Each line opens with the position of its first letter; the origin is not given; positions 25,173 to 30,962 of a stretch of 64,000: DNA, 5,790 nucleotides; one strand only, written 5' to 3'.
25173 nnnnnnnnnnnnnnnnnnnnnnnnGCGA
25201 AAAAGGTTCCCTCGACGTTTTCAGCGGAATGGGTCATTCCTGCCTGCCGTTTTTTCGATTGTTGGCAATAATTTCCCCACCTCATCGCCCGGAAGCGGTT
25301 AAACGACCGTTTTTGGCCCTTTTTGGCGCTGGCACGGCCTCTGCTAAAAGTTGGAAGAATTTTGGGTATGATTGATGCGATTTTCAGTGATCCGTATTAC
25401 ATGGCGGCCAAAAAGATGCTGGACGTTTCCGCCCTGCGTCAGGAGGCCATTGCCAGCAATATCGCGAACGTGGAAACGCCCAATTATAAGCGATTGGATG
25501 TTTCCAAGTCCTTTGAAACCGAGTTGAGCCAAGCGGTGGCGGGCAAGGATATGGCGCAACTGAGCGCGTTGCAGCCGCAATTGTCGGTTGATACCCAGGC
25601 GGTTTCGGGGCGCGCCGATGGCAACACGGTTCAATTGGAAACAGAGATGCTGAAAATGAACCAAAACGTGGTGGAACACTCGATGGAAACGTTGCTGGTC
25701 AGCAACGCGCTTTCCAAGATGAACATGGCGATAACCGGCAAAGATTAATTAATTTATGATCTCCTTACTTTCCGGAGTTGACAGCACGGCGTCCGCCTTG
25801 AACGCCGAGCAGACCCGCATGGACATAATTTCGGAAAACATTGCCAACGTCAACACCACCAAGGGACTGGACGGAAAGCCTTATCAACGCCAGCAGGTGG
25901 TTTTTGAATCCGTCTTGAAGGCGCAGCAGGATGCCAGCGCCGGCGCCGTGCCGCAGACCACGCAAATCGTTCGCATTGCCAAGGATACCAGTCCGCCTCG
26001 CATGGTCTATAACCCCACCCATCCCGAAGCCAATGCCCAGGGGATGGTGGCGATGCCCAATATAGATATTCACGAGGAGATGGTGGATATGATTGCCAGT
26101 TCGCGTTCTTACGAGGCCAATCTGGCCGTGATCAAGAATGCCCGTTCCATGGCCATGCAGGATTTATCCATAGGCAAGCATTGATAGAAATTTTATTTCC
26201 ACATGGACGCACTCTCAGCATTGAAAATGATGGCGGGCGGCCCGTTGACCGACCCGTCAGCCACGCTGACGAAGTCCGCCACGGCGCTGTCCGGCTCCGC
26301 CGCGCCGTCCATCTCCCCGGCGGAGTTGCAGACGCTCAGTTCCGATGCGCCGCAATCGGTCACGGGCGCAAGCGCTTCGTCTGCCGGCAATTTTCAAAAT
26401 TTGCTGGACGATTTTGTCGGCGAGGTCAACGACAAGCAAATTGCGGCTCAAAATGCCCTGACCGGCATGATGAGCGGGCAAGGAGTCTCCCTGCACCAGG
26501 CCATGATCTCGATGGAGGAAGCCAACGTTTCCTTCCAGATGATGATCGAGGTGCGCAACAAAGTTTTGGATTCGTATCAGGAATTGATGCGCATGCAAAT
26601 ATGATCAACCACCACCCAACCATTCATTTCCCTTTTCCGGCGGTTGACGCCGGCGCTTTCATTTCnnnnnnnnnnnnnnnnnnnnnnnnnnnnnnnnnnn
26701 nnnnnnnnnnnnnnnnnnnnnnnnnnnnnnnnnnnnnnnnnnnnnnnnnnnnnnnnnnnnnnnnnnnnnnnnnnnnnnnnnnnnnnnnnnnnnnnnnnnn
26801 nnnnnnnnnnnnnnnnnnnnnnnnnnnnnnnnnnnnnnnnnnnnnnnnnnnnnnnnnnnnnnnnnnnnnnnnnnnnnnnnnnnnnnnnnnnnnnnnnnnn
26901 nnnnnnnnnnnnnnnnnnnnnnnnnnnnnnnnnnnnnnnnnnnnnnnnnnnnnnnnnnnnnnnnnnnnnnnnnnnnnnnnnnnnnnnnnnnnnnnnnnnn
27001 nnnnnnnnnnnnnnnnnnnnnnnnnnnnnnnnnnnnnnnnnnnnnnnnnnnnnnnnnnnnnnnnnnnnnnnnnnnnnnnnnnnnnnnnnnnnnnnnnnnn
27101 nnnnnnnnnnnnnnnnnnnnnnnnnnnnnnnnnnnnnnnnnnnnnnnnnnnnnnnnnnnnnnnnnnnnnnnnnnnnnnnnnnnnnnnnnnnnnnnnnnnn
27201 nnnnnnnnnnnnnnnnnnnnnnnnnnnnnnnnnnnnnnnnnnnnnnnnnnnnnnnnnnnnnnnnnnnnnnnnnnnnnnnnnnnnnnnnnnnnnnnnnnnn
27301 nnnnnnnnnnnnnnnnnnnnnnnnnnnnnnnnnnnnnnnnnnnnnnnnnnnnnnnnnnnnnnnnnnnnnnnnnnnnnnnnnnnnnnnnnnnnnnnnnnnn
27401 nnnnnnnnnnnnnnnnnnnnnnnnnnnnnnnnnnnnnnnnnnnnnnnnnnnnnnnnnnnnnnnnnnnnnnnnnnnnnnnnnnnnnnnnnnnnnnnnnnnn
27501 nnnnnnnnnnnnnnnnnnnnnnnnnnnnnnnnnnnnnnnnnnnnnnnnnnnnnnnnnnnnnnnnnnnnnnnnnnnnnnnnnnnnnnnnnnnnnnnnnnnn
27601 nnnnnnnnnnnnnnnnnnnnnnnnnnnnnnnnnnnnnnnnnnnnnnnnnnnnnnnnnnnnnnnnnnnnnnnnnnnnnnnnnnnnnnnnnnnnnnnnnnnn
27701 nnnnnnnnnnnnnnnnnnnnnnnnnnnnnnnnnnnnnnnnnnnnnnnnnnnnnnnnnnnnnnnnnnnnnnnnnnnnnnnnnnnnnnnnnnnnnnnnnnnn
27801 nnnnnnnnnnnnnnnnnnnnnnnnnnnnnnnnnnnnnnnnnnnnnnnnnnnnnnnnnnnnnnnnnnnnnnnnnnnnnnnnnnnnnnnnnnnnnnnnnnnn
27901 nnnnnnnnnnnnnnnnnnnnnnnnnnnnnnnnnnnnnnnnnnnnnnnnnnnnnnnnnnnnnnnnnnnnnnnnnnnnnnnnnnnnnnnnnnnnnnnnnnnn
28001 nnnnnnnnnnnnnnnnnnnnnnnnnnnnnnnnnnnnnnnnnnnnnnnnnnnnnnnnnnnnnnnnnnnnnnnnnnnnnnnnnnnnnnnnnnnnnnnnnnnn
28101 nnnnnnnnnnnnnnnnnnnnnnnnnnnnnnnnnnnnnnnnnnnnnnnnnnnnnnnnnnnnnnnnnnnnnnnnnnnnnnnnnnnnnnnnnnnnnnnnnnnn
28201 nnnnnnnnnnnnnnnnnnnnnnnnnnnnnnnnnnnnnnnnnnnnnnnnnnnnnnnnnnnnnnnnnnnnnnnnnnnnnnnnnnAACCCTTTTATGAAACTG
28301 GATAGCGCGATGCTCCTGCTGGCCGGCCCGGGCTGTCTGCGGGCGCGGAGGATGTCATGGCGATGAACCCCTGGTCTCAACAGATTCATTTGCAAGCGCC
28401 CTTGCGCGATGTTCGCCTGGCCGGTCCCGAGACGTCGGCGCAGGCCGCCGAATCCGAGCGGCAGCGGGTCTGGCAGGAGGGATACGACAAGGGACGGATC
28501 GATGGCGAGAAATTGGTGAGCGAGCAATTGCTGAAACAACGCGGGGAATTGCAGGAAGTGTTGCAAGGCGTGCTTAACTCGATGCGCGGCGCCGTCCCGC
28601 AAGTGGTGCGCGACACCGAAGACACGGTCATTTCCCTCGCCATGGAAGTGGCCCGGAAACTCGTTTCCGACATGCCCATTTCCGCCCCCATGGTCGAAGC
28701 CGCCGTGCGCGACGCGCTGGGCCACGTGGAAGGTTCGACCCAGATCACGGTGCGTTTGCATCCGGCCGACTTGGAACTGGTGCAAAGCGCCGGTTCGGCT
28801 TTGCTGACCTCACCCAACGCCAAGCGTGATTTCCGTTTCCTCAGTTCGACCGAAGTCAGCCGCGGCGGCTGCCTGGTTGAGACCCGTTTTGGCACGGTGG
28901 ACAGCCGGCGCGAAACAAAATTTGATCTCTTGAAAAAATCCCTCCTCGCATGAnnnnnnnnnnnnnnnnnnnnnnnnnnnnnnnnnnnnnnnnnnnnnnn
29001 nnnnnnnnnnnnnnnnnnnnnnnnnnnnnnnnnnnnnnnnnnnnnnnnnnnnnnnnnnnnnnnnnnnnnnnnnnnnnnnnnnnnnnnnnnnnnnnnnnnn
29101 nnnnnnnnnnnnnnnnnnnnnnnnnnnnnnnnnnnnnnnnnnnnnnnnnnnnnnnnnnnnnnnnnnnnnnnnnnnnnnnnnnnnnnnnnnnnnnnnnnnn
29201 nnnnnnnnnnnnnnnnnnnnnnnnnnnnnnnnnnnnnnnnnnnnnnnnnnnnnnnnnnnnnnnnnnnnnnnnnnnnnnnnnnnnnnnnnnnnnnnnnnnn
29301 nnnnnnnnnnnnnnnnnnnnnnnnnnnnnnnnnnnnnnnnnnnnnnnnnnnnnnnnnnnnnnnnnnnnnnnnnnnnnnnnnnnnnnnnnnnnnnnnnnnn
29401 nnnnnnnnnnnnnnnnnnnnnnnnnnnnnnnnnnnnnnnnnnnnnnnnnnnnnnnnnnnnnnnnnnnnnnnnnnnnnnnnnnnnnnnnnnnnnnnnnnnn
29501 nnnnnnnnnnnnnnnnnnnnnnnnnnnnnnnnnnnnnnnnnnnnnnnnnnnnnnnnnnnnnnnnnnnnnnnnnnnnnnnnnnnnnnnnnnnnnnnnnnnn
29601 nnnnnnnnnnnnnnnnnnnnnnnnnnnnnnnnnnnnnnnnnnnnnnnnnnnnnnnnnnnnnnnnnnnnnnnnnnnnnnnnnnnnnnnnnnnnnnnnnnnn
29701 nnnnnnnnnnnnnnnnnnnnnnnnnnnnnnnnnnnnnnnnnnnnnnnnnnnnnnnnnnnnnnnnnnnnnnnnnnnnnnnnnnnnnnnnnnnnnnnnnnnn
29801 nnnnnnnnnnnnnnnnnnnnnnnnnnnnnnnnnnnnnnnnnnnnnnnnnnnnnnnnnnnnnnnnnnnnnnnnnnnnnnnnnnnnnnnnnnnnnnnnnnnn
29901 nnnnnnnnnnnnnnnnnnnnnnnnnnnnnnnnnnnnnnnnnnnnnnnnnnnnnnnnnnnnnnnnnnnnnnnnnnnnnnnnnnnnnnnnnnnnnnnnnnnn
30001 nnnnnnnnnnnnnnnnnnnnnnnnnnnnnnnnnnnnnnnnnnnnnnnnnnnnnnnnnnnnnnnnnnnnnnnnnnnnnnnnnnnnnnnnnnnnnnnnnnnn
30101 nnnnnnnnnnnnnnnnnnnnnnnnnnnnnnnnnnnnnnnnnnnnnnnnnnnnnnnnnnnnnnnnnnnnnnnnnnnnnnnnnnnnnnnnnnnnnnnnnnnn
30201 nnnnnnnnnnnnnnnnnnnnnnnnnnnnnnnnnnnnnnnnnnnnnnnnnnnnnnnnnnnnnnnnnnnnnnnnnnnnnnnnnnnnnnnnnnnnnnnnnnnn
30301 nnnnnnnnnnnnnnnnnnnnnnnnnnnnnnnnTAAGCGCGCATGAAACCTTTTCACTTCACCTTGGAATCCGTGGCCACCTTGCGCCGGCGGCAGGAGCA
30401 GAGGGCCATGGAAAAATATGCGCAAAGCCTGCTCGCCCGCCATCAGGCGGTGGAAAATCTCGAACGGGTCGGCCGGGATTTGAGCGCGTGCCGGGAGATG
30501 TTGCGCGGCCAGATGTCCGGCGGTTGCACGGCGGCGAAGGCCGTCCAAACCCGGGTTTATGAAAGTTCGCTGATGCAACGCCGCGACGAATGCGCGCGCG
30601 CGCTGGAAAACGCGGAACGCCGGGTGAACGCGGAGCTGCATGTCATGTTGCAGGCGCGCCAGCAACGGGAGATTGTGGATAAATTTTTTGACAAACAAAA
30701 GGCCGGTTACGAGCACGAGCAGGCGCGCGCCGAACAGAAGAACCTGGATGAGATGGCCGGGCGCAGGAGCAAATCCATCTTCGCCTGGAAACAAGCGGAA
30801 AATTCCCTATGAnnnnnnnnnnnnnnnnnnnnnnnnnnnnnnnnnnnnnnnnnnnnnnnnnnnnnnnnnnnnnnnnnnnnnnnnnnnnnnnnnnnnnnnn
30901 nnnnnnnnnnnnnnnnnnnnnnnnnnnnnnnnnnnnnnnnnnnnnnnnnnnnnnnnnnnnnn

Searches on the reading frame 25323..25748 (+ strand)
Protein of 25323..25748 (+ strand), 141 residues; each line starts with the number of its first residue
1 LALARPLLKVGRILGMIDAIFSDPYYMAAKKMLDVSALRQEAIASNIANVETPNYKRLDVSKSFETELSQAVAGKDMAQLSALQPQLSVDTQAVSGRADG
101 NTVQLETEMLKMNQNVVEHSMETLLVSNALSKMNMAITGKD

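Call 58: search_protein_families(library=pfam, proteins=[window:25323-25748:+], max_evalue=0.001)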
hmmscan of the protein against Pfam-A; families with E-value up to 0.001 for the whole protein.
window:25323-25748:+ (141 aa): 1 family
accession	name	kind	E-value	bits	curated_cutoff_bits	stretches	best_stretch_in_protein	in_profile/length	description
PF00460.25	Flg_bb_rod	-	8.1e-06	26.1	20.7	1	38-56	13-31/31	Flagella basal body rod protein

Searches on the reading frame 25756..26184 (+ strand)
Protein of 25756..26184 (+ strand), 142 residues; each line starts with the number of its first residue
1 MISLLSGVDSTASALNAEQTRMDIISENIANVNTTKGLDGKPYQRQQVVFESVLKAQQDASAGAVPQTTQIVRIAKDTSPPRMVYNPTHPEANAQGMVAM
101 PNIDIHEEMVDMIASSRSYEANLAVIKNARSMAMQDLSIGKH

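Call 58: search_protein_families(library=pfam, proteins=[window:25756-26184:+], max_evalue=0.001)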
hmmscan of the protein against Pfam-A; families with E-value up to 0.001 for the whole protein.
window:25756-26184:+ (142 aa): 2 families
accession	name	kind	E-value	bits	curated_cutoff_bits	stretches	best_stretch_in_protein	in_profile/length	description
PF06429.18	Flg_bbr_C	-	6.2e-12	45.3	23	1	94-134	1-41/46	Flagellar basal body rod FlgEFG protein C-terminal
PF00460.25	Flg_bb_rod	-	1.8e-09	37.8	20.7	1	12-35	5-28/31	Flagella basal body rod protein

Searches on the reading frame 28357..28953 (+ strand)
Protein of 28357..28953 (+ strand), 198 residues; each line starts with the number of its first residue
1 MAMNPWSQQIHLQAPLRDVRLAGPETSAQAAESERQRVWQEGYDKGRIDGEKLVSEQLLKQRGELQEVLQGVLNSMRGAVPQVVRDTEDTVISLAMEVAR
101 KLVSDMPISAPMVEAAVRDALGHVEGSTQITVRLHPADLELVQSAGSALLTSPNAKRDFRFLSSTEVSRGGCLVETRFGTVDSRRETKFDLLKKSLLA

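Call 4: search_protein_families(library=pfam, proteins=[window:28357-28953:+], max_evalue=0.01)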
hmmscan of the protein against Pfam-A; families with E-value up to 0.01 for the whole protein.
window:28357-28953:+ (198 aa): 1 family
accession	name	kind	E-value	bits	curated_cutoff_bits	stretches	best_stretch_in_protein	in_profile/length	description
PF02108.21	FliH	-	1.8e-15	57.4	24.1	1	66-190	4-126/128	Flagellar assembly protein FliH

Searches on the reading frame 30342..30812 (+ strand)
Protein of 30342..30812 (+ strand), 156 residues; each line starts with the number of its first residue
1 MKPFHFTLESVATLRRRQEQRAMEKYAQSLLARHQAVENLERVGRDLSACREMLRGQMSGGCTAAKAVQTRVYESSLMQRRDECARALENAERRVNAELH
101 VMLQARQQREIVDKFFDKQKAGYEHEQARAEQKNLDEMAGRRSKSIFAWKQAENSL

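Call 4: search_protein_families(library=pfam, proteins=[window:30342-30812:+], max_evalue=0.01)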
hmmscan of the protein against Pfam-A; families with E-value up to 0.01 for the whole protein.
window:30342-30812:+ (156 aa): 1 family
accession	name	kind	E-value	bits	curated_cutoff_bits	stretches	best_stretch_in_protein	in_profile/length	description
PF02050.21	FliJ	-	2.4e-14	54.1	28.4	1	22-142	3-122/123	Flagellar FliJ protein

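Call 5: search_protein_families(library=ncbifam, proteins=[window:30342-30812:+], max_evalue=0.01)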
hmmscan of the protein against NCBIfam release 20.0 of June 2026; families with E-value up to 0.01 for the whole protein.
window:30342-30812:+ (156 aa): 1 family
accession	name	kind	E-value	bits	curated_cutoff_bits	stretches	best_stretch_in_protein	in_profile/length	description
TIGR02473.1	flagell_FliJ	equivalog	7.5e-16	58.8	50.45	1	5-142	1-138/141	flagellar export protein FliJ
